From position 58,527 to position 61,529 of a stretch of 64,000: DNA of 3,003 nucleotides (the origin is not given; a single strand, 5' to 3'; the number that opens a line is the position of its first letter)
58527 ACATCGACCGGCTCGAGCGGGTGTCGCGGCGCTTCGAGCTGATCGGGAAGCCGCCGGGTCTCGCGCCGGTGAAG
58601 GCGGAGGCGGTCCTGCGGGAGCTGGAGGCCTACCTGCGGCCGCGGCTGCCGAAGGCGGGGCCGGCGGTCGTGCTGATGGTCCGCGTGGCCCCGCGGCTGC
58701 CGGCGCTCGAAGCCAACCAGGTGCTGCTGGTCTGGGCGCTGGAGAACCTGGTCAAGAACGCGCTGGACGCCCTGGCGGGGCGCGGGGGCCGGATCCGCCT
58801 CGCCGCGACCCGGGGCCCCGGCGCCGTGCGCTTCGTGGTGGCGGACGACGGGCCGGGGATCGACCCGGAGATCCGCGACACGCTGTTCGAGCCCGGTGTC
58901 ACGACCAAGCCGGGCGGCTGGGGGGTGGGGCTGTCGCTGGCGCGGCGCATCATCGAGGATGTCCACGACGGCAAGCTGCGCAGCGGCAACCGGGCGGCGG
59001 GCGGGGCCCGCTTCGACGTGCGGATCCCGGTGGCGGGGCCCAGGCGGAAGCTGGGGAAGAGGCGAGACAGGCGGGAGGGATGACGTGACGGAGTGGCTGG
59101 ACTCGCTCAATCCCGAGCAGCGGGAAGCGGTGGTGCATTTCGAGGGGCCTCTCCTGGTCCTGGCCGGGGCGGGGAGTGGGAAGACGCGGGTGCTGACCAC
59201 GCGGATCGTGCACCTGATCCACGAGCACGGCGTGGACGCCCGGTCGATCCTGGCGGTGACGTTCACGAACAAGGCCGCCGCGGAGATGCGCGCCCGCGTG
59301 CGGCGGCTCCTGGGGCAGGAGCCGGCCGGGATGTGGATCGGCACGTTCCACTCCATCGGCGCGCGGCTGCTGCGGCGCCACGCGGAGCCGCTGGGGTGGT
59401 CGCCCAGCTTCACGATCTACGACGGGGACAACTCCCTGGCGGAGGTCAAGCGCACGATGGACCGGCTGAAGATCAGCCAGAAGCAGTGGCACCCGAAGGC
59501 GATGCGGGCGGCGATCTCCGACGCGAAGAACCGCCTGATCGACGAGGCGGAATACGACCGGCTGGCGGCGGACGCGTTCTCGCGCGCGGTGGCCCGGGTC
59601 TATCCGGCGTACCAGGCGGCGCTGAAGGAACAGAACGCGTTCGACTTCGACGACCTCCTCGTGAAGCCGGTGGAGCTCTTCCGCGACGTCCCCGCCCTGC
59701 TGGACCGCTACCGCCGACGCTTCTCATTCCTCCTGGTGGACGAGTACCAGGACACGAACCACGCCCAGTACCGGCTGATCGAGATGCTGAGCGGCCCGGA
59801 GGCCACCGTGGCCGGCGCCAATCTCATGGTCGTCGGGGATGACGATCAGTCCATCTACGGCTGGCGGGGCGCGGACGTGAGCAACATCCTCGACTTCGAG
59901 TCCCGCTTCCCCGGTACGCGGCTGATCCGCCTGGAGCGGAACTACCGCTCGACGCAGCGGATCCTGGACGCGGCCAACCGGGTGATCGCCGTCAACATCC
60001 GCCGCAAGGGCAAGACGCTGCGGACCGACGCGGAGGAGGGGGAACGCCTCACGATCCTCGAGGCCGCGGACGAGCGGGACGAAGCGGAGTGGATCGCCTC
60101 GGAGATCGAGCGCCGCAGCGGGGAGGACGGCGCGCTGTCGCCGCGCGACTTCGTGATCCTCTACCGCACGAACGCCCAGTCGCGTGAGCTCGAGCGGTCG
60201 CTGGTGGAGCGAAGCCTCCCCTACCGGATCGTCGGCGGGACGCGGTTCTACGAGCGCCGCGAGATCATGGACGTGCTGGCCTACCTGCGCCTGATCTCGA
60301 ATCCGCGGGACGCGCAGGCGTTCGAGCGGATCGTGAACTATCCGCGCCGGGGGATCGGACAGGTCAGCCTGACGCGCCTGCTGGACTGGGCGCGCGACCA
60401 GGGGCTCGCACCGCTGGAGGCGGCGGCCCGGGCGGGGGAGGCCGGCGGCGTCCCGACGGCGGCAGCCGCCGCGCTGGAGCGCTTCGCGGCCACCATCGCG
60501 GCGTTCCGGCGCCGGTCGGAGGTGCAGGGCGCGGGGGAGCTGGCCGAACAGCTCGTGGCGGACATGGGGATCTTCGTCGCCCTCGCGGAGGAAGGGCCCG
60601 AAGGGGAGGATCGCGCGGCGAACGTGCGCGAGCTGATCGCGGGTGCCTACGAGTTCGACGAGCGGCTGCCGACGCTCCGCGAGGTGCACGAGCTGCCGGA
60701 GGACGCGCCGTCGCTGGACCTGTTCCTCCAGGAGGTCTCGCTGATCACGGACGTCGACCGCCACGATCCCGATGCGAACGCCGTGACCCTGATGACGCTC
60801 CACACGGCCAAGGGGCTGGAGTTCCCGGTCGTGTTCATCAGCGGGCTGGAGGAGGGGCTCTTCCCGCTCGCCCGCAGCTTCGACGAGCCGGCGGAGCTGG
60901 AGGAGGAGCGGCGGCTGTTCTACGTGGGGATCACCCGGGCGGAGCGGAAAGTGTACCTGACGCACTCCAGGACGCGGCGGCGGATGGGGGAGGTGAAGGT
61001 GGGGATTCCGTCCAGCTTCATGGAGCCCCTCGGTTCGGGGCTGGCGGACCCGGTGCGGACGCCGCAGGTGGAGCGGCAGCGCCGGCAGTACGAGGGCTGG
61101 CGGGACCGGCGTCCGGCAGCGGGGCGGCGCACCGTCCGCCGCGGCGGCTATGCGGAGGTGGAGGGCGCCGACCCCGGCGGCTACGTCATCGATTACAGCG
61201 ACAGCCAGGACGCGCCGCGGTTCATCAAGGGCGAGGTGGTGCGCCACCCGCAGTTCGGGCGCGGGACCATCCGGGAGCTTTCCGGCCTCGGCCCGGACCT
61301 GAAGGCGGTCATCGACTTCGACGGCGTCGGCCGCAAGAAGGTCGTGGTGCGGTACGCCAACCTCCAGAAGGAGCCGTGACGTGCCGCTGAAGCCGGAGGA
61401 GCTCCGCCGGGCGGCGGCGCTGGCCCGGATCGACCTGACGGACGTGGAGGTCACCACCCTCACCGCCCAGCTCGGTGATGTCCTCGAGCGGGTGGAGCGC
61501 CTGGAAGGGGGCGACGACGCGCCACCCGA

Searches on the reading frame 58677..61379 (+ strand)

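Call 76: search_protein_families(library=pfam, proteins=[window:58677-61379:+], max_evalue=0.00001)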
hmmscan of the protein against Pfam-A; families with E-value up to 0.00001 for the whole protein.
window:58677-61379:+ (900 aa): 5 families
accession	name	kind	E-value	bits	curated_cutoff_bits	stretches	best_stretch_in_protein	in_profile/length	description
PF00580.27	UvrD-helicase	-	5.1e-93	312.1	23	1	144-412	1-271/271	UvrD/REP helicase N-terminal domain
PF13361.12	UvrD_C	-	9.3e-72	242.8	25.6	1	417-764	1-348/350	UvrD-like helicase C-terminal domain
PF13245.12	AAA_19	-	2.9e-21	76.5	25.1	1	148-395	1-132/134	AAA domain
PF13538.12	UvrD_C_2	-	1.8e-10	41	27.4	1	703-762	2-52/52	UvrD-like helicase C-terminal domain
PF13604.12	AAA_30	-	4.6e-06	26.9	27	0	144-207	2-65/191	AAA domain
